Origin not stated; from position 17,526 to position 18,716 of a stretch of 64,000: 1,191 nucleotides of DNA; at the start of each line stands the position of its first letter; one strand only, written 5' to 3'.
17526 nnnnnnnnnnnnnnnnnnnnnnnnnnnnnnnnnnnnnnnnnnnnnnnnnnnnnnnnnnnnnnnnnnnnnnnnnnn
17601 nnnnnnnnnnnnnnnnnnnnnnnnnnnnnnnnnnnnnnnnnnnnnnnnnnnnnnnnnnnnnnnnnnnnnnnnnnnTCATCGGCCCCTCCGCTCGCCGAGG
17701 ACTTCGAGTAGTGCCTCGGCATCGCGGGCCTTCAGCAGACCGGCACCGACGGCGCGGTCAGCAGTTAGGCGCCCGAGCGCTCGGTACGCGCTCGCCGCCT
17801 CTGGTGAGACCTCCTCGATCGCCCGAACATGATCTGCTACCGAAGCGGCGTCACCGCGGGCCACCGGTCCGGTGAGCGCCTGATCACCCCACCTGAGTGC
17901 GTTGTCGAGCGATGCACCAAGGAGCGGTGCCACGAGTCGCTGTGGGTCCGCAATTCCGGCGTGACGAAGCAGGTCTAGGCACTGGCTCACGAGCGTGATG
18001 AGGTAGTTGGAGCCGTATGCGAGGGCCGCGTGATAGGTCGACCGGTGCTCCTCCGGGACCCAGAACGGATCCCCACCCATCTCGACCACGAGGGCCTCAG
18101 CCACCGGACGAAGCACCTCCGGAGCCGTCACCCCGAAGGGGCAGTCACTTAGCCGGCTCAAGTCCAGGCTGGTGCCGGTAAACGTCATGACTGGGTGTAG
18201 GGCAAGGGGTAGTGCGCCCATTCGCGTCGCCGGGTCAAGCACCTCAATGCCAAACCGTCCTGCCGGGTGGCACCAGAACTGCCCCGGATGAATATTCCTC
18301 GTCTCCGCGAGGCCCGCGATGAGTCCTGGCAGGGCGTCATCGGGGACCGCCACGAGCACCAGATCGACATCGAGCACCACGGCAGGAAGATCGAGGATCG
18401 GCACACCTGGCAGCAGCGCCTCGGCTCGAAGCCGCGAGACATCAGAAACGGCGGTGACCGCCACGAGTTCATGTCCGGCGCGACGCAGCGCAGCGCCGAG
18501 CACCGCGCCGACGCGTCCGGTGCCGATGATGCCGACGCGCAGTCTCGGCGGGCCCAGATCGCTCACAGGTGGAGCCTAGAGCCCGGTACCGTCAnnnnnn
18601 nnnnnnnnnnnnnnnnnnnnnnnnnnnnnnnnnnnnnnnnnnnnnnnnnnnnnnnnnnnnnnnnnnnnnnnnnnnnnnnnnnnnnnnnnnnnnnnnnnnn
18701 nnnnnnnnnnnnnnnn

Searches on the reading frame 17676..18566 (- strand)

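Call 7: search_protein_families(library=pfam, proteins=[window:17676-18566:-], max_evalue=0.001)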
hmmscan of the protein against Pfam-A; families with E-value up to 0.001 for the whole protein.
window:17676-18566:- (296 aa): 4 families
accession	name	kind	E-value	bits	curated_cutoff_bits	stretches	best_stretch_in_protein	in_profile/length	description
PF10727.15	Rossmann-like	-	1.9e-37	128.4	23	1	2-125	8-131/131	Rossmann-like domain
PF10728.14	DUF2520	-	3.6e-35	120.9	25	1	142-266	1-123/125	Domain of unknown function (DUF2520)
PF03807.23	F420_oxidored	-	3.5e-06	28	21.6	1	10-86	1-79/94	NADP oxidoreductase coenzyme F420-dependent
PF01408.29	GFO_IDH_MocA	-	9.3e-05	23.5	24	1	9-77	1-73/120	Oxidoreductase family, NAD-binding Rossmann fold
